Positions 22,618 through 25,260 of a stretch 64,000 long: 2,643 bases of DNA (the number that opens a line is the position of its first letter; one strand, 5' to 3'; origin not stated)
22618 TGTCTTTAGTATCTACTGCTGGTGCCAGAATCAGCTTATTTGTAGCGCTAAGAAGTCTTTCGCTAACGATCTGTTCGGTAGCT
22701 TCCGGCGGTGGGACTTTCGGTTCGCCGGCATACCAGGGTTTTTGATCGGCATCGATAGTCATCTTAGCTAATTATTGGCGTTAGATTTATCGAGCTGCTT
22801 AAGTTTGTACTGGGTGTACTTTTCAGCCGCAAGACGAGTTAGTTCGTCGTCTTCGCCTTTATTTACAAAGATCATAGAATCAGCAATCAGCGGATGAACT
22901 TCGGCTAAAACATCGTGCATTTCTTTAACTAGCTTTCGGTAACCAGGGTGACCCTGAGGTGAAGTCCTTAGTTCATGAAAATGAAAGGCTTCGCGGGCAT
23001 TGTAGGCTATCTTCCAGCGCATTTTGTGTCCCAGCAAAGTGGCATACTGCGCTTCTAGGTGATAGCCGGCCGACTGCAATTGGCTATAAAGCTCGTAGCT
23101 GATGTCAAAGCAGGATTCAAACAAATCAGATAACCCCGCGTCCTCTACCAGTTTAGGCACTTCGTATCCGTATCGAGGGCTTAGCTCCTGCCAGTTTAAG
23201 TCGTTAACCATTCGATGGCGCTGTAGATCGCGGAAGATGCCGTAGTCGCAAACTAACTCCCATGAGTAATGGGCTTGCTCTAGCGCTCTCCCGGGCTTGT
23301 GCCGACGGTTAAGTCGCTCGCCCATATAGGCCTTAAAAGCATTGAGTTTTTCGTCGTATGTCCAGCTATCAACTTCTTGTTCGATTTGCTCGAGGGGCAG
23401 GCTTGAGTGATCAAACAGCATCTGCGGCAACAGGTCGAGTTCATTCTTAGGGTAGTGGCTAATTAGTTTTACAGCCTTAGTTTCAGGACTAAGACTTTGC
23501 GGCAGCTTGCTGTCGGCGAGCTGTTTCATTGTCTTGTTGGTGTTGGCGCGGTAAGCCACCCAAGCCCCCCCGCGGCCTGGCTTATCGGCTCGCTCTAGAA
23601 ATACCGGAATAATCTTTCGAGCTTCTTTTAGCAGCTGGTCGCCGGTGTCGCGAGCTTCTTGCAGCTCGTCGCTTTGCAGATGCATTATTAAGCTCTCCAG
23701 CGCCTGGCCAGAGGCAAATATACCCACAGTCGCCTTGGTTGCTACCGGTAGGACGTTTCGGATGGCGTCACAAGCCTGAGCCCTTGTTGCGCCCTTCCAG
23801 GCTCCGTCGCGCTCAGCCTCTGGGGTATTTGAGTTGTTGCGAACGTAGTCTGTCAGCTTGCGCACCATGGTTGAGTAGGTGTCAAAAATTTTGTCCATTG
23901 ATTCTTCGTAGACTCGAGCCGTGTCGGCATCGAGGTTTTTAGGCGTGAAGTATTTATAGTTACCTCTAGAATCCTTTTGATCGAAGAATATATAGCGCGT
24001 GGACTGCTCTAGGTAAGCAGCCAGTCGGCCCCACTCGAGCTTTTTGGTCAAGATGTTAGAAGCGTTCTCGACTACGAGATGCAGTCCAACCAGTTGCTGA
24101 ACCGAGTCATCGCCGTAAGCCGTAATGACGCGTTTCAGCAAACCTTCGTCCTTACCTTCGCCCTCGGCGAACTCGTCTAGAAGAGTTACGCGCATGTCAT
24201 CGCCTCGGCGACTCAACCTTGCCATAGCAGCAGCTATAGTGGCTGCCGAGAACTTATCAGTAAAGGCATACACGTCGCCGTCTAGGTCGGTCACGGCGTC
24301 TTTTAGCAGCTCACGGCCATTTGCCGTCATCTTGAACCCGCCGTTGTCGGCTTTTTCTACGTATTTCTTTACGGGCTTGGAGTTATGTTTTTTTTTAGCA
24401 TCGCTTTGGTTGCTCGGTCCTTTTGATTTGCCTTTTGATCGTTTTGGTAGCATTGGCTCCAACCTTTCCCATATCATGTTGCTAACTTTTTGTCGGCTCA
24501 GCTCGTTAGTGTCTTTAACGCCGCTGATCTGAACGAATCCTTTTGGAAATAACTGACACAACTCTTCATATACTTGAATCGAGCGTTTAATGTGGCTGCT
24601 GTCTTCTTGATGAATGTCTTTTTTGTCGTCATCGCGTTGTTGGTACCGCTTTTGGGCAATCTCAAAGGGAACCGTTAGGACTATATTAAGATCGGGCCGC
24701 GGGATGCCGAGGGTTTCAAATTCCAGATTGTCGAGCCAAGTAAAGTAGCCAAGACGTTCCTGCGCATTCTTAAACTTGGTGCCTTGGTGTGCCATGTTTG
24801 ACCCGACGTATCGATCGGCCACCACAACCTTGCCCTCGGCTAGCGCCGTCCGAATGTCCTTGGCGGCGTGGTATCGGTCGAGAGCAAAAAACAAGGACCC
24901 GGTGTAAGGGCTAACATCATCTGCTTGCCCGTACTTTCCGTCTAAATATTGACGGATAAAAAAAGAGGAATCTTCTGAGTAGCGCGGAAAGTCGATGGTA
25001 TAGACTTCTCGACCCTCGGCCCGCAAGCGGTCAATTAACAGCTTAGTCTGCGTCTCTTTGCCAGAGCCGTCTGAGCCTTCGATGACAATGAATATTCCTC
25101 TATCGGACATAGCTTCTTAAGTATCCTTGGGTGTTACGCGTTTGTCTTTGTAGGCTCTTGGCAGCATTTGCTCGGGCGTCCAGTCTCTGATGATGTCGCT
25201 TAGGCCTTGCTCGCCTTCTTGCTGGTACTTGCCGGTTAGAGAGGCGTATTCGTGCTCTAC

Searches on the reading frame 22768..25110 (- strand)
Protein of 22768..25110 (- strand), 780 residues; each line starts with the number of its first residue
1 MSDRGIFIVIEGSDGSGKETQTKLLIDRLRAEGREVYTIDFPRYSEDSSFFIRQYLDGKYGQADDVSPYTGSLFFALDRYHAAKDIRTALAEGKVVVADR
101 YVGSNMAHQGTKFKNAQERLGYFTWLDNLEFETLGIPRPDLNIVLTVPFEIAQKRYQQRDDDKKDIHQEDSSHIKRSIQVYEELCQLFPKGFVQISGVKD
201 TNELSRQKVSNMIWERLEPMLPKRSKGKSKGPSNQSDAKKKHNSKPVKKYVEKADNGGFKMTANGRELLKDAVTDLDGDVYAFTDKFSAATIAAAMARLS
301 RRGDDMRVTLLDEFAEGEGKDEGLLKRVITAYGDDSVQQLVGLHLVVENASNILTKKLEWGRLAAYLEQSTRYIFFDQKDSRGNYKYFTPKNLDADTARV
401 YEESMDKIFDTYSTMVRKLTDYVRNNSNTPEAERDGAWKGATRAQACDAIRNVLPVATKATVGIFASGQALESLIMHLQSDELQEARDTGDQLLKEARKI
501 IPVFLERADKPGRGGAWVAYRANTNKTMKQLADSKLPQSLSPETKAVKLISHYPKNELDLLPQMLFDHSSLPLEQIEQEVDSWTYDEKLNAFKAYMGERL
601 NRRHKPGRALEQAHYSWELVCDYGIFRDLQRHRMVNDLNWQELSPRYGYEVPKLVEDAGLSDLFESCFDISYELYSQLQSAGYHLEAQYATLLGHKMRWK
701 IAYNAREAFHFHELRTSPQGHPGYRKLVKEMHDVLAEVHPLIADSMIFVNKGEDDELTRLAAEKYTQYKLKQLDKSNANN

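Call 10: search_protein_families(library=pfam, proteins=[window:22768-25110:-], max_evalue=0.01)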
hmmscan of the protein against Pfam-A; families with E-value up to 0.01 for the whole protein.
window:22768-25110:- (780 aa): 4 families
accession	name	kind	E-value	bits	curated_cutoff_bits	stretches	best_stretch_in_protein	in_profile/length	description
PF02511.20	Thy1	-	3.3e-37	128.6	24.8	2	598-740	43-190/191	Thymidylate synthase complementing protein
PF02223.23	Thymidylate_kin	-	5.5e-26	91.8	27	1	10-204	1-181/185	Thymidylate kinase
PF01712.25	dNK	-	3.5e-05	24.1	27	1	8-209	1-194/203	Deoxynucleoside kinase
PF13238.12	AAA_18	-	0.0029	18.5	29.4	0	8-174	1-126/128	AAA domain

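Call 12: search_protein_families(library=phrogs, proteins=[window:22768-25110:-], max_evalue=0.01)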
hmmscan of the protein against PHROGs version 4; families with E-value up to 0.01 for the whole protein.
window:22768-25110:- (780 aa): 3 families
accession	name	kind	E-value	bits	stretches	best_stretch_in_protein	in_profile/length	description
phrog_761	-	other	5.9e-29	102.8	1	1-225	15-223/362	thymidylate kinase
phrog_16057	-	other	2.1e-19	70.9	1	2-204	2-198/363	thymidylate kinase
phrog_36506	-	DNA, RNA and nucleotide metabolism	4e-14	53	2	285-487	31-215/491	thymidylate synthase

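Call 14: find_related_loci(query=window:22768-25110:-, collection=genome_contigs, flank=6000)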
Query window:22768-25110:- (780 aa) in genome_contigs; peptide patterns used: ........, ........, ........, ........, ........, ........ (x = any residue, [..] = any of these).
289 stretches matched a pattern; 254 encode a relative of the query (tblastn E <= 1e-3); the best 80 are kept; 80 distinct loci.
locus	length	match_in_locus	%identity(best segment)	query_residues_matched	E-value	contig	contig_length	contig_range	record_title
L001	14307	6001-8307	67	5-773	0e+0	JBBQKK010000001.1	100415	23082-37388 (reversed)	MAG: Candidatus Saccharimonadales bacterium isolate Co_metawrap_609 Cmw_609_k141_14583709_length_100415_cov_10.9996, who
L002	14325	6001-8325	66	5-773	0e+0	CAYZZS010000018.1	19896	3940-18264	MAG TPA_asm: uncultured Candidatus Saccharibacteria bacterium isolate SRP144015_co1_48 genome assembly, contig: NODE_136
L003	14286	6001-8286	65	3-773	0e+0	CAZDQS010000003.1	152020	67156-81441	MAG TPA_asm: uncultured Candidatus Saccharibacteria bacterium isolate SRP144015_co1_47 genome assembly, contig: NODE_55_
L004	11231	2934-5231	66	5-774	0e+0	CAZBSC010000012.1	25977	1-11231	MAG TPA_asm: uncultured Candidatus Saccharibacteria bacterium isolate binchicken_co245_213 genome assembly, contig: NODE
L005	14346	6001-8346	64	4-778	0e+0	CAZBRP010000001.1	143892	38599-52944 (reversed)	MAG TPA_asm: uncultured Candidatus Saccharibacteria bacterium isolate SRP200132_co1_645 genome assembly, contig: NODE_97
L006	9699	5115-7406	65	5-773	0e+0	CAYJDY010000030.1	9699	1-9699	MAG TPA_asm: uncultured Candidatus Saccharibacteria bacterium isolate ERP123247_co1_97 genome assembly, contig: NODE_440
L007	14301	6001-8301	65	2-773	0e+0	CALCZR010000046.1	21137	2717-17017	MAG TPA_asm: uncultured Candidatus Saccharibacteria bacterium isolate SRR6231146_bin.58_CONCOCT_v1.1_MAG genome assembly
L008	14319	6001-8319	65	3-775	0e+0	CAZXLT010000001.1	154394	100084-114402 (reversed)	MAG TPA_asm: uncultured Candidatus Saccharibacteria bacterium isolate SRP342105_co1_432 genome assembly, contig: NODE_10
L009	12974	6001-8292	64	5-773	0e+0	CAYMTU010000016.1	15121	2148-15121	MAG TPA_asm: uncultured Candidatus Saccharibacteria bacterium isolate SRP286056_co2_537 genome assembly, contig: NODE_62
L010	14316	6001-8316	65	4-773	0e+0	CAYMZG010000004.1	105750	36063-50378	MAG TPA_asm: uncultured Candidatus Saccharibacteria bacterium isolate SRP298887_co1_121 genome assembly, contig: NODE_77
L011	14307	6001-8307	65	4-774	0e+0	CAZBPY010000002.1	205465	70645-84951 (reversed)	MAG TPA_asm: uncultured Candidatus Saccharibacteria bacterium isolate binchicken_co350_76 genome assembly, contig: NODE_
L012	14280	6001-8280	65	3-776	0e+0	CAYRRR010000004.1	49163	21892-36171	MAG TPA_asm: uncultured Candidatus Saccharibacteria bacterium isolate SRP144015_co1_65 genome assembly, contig: NODE_366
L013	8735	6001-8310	65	1-773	0e+0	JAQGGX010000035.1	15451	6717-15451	MAG: Candidatus Saccharibacteria bacterium isolate RYN_418 scaffold_6545405, whole genome shotgun sequence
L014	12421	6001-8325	64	5-776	0e+0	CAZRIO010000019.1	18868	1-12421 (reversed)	MAG TPA_asm: uncultured Candidatus Saccharibacteria bacterium isolate SRP200132_co1_783 genome assembly, contig: NODE_50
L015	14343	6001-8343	64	5-776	0e+0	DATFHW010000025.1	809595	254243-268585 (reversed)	MAG TPA_asm: Candidatus Saccharimonadales bacterium isolate SMAG_U8699 k141_2568195, whole genome shotgun sequence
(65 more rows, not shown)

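Call 23: list_cluster_members(proteins=[P0001, window:22768-25110:-, window:20892-21272:-])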
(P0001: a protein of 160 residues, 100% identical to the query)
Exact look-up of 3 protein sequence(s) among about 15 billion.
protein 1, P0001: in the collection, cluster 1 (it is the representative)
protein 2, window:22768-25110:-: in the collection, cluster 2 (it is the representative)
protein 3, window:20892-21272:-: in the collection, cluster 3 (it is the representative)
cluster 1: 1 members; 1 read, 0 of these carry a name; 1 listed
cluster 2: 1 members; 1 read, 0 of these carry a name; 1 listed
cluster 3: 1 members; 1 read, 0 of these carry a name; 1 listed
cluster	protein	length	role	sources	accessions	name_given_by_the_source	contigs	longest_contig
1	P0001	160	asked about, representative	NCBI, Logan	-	-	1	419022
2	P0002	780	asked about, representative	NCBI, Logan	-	-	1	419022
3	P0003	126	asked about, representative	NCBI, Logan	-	-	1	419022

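Call 33: find_homologous_proteins(query=window:22768-25110:-, max_evalue=1e-100)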
Query window:22768-25110:- (780 aa): 3667 proteins with E <= 1e-100 among 8000 candidates; the best 120 are listed.
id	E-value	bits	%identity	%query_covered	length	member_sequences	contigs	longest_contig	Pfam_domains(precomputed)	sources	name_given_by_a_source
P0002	0.0e+0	1781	100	100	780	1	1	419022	PF02223.24,PF02511.21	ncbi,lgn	-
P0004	0.0e+0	1331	74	100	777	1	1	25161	PF02223.24,PF02511.21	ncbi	-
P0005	0.0e+0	1193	66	100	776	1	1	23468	PF02223.24,PF13238.13,PF02511.21,PF01712.26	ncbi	-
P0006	0.0e+0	1178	67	99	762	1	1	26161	PF02223.24,PF02511.21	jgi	-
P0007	0.0e+0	1174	66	99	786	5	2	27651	PF02223.24,PF02511.21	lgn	-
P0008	0.0e+0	1171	67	99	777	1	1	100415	PF02223.24,PF02511.21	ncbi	-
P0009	0.0e+0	1170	66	99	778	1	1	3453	PF02223.24,PF02511.21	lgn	-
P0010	0.0e+0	1169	66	99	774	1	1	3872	PF02223.24,PF02511.21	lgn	-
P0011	0.0e+0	1168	66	99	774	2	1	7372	PF02223.24,PF13401.13,PF02511.21,PF01712.26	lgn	-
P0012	0.0e+0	1168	66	99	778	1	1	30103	PF03976.21,PF02223.24,PF02511.21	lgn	-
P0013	0.0e+0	1166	66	99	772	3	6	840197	PF02223.24,PF02511.21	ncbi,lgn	-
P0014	0.0e+0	1165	65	99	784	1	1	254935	PF02223.24,PF02511.21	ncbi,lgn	-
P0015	0.0e+0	1165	65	99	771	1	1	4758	PF02223.24,PF02511.21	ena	-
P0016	0.0e+0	1164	65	99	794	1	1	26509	PF02223.24,PF02511.21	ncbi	-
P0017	0.0e+0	1163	66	98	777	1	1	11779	PF02223.24,PF02511.21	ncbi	-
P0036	0.0e+0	1155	77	68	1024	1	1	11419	PF02223.24,PF22769.2,PF02511.21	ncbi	-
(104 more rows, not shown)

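Call 34: find_encoding_contigs(protein=P0004, flank=8000, max_places=4)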
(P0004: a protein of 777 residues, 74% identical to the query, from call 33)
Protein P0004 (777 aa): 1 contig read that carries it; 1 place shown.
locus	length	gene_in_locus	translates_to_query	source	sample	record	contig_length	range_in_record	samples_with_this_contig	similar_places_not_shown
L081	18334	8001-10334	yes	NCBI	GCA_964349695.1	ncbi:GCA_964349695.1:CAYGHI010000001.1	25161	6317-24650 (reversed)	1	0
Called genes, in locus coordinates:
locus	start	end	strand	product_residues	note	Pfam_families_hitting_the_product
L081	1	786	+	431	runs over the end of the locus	?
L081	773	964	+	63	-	-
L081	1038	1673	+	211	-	PF06414:Zeta_toxin (faint), PF01583:APS_kinase, PF08433:KTI12, PF13671:AAA_33, PF01202:SKI (weak)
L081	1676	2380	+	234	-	PF01863:YgjP-like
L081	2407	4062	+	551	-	PF00989:PAS (weak), PF00512:HisKA, PF13581:HATPase_c_2 (weak), PF02518:HATPase_c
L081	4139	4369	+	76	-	PF00584:SecE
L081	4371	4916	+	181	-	PF02357:NusG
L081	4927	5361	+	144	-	PF03946:Ribosomal_L11_N, PF00298:Ribosomal_L11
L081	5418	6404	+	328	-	PF00687:Ribosomal_L1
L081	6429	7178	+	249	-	PF21448:DNMK (weak)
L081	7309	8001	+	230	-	PF22769:DCD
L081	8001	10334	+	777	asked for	PF02223:Thymidylate_kin, PF02511:Thy1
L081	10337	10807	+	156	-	-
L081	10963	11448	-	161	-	-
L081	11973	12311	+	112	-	-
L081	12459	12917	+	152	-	-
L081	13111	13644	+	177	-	PF00466:Ribosomal_L10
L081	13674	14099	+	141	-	PF16320:Ribosomal_L12_N, PF00542:Ribosomal_L12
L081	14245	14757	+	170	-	-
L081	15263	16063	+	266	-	PF12169:DNA_pol3_gamma3 (faint)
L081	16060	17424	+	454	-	PF00772:DnaB, PF13481:AAA_25, PF03796:DnaB_C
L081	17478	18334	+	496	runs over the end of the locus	PF13231:PMT_2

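Call 35: find_encoding_contigs(protein=P0036, flank=8000, max_places=4)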
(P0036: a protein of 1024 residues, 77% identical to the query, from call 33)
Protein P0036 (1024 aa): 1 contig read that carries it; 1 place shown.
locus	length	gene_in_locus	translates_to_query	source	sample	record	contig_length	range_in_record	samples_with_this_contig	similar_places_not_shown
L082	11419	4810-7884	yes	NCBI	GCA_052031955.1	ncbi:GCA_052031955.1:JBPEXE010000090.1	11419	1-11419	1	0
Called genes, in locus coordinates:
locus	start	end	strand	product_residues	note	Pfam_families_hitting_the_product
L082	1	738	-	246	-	?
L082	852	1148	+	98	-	PF00584:SecE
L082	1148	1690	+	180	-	PF02357:NusG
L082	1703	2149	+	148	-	PF03946:Ribosomal_L11_N, PF00298:Ribosomal_L11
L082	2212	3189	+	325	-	PF00687:Ribosomal_L1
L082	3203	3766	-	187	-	PF00265:TK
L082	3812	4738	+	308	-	-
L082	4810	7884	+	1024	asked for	PF02223:Thymidylate_kin, PF22769:DCD, PF02511:Thy1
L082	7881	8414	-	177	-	-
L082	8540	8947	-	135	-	-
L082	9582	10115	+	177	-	PF00466:Ribosomal_L10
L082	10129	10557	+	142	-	PF16320:Ribosomal_L12_N, PF00542:Ribosomal_L12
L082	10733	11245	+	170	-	-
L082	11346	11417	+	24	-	?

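Call 95: search_protein_families(library=padloc, proteins=[window:22768-25110:-], max_evalue=0.01)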
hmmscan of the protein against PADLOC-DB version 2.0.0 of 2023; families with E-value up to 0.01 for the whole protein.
window:22768-25110:- (780 aa): 2 families
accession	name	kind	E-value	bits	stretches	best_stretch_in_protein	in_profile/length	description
PDLC04690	PDC-M51B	-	3.3e-12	44.5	1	6-188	3-162/191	-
PDLC02911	VakA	-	2.9e-06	25.9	1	7-200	4-150/163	-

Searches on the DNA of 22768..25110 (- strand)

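Call 55: search_rna_families(sources=[L041, L042, L001, L002, L073, L081], threshold=gathering)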
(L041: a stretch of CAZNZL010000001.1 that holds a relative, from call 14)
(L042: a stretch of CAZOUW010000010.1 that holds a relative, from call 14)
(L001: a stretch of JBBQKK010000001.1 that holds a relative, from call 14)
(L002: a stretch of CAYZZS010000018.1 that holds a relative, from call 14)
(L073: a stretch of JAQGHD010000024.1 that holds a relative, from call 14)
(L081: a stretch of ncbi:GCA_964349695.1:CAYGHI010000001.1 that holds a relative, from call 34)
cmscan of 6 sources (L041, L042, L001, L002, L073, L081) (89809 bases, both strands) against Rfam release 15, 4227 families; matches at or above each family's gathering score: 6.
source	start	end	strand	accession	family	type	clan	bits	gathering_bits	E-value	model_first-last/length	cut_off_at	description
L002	10369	10506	+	RF00557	L10_leader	Cis-reg; leader;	-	72.6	44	1.8e-09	1-138/138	no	Ribosomal protein L10 leader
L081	875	947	-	RF00005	tRNA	Gene; tRNA;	CL00001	70.6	29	2.9e-13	1-71/71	no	tRNA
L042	11186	11330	+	RF00557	L10_leader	Cis-reg; leader;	-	64.2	44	9.3e-08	1-138/138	no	Ribosomal protein L10 leader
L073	9386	9516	+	RF00557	L10_leader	Cis-reg; leader;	-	61.6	44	3.1e-07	1-138/138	no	Ribosomal protein L10 leader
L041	10466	10601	+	RF00557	L10_leader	Cis-reg; leader;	-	56.4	44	3.7e-06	1-138/138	no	Ribosomal protein L10 leader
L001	9575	9715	+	RF00557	L10_leader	Cis-reg; leader;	-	49.7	44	8.3e-05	1-138/138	no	Ribosomal protein L10 leader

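Call 76: build_rna_model(alignment_id=A3, structure=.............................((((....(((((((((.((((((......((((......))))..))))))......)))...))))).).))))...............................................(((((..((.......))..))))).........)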
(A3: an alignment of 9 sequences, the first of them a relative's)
Model R1 built from alignment A3 (9 sequences, 186 columns); structure: as given.
model positions 162; base pairs 30; branch points 1; effective number of sequences 3.36; information 0.59 bits per position. Calibrated on 0.2 Mb of random sequence (short: E-values are rough).
structure used (alignment columns):
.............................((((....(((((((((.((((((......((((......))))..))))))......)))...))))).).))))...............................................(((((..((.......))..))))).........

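Call 77: search_with_rna_model(model_id=R1, sources=[window, L001, L002, L003, L004, L005, L006, L007, L008, L009, L010, L011, L012, L013, L014, L015, L016, L017, L018, L019, L020, L021, L022, L023, L024, L025, L026, L027, L028, L029, L030, L031, L032, L033, L034, L035, L036, L037, L038, L039, L040, L041, L042, L043, L044, L045, L046, L047, L048, L049, L050, L051, L052, L053, L054, L055, L056, L057, L058, L059, L060, L061, L062, L063, L064, L065, L066, L067, L068, L069, L070, L071, L072, L073, L074, L075, L076, L077, L078, L079, L080, L081, L082], max_evalue=0.01, make_alignment=true)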
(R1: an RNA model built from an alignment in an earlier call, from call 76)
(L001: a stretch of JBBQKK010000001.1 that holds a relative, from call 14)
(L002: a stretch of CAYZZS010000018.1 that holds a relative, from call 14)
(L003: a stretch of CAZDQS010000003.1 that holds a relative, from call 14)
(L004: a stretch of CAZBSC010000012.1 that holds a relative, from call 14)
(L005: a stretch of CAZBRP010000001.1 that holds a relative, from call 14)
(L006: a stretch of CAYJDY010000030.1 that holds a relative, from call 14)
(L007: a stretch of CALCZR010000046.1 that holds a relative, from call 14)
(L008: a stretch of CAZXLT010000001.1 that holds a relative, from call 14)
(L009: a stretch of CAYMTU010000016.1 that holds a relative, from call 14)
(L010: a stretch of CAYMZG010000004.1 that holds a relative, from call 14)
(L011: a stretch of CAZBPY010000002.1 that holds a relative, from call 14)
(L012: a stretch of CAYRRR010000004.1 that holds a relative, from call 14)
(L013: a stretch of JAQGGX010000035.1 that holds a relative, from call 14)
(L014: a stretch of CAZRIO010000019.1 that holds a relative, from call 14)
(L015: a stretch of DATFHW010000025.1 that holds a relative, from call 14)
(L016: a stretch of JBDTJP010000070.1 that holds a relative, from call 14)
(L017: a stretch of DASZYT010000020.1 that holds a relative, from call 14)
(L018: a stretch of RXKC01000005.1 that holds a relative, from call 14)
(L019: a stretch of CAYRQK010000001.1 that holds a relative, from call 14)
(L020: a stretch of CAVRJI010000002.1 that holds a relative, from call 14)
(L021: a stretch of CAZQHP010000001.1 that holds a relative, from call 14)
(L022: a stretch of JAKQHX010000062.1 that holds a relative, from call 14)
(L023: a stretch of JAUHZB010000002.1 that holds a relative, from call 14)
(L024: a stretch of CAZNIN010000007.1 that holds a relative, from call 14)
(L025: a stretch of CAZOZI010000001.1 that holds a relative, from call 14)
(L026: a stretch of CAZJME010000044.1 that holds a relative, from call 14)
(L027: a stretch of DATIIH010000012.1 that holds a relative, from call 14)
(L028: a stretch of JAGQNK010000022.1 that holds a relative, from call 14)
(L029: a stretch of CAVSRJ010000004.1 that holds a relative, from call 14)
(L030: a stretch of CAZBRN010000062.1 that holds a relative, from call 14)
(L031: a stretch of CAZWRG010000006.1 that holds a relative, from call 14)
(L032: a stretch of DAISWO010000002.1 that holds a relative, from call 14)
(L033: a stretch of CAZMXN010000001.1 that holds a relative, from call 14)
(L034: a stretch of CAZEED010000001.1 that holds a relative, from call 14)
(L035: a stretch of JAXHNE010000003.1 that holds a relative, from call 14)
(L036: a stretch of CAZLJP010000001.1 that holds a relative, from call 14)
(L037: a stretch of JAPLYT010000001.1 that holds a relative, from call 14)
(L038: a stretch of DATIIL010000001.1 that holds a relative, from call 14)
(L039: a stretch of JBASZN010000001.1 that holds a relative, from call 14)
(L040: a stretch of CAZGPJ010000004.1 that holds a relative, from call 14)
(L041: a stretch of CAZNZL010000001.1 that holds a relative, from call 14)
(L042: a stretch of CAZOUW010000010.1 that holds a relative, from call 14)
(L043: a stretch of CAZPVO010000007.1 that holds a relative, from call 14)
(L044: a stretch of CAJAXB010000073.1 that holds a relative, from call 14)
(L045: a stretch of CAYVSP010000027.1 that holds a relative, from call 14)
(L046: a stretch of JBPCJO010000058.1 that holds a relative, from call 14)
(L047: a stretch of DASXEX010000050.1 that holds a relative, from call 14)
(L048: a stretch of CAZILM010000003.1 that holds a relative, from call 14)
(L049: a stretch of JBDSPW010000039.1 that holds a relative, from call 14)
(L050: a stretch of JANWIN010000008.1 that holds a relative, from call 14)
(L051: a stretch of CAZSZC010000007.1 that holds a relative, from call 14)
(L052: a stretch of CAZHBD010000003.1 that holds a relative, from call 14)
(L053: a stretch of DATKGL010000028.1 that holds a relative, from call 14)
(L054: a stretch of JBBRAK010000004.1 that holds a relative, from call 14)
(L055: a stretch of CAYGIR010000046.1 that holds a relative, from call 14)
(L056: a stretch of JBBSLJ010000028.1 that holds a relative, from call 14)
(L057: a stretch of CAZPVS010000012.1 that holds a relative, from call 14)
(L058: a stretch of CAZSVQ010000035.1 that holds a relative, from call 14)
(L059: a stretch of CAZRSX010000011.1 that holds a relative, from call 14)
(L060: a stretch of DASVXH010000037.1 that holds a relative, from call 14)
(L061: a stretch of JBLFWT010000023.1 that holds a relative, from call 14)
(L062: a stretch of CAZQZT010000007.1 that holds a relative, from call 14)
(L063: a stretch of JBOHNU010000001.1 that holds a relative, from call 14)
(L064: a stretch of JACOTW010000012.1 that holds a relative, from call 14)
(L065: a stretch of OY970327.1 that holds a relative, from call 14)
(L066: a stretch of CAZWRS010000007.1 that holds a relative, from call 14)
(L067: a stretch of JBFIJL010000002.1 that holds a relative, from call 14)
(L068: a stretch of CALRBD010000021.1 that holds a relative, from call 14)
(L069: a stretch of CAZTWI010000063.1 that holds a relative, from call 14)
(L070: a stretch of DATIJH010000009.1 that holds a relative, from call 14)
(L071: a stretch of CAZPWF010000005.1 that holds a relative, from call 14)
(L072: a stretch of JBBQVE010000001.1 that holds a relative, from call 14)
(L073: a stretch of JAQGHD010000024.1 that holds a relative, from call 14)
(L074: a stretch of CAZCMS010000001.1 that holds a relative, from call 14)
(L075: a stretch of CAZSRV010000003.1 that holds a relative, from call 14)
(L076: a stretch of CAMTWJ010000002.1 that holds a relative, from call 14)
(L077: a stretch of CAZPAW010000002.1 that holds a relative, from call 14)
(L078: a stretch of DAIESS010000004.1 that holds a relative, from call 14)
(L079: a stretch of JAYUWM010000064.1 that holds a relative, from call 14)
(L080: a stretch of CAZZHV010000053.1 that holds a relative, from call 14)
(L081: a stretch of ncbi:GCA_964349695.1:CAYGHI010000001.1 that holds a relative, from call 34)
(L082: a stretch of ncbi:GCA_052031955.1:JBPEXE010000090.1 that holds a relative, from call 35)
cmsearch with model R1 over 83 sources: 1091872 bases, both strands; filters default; matches with E-value up to 0.01: 26.
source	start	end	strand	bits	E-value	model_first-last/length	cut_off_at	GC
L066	8855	9016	-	151.4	1.8e-26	1-162/162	no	0.43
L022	8755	8916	-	151.2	1.9e-26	1-162/162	no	0.47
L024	9074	9235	-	148.1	8e-26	1-162/162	no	0.41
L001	9338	9503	-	134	5e-23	1-162/162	no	0.42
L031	8768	8939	-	131.6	1.5e-22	1-162/162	no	0.38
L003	8825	8989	-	130.4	2.6e-22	1-162/162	no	0.45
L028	8819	8973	-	125.7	2.1e-21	1-162/162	no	0.39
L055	7507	7664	-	118.6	5.5e-20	1-162/162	no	0.41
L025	8593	8753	-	114.3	3.9e-19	1-162/162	no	0.42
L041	9001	9160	-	78.7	4.4e-12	1-162/162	no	0.42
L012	9034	9190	-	77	9.8e-12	1-162/162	no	0.41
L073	9145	9311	-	66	1.5e-09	1-162/162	no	0.46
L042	9148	9310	-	65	2.3e-09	1-162/162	no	0.39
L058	7125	7282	-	64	3.6e-09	1-162/162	no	0.33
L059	8997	9158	-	61.7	1.1e-08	1-162/162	no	0.43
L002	9132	9293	-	54.6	2.7e-07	1-162/162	no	0.46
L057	8805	8976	-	51.3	1.2e-06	1-162/162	no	0.4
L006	7885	8040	-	50.9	1.4e-06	1-162/162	no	0.47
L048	8743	8904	-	46.5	1.1e-05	1-162/162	no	0.41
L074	8426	8565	+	44.8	2.3e-05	1-162/162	no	0.35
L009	8769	8924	-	37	0.00083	1-162/162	no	0.38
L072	12409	12557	+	35.3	0.0018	1-162/162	no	0.45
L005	8472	8615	+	34.8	0.0022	1-162/162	no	0.42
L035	8972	9138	-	34.6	0.0025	1-162/162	no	0.41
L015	8431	8532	+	33.5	0.0041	1-162/162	no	0.48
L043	8685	8836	-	31.9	0.0084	1-162/162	no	0.43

Alignment A4: 26 matches aligned to the model, 284 columns, each read 5' to 3' on its own strand. Consensus structure (alignment columns), stored with it:
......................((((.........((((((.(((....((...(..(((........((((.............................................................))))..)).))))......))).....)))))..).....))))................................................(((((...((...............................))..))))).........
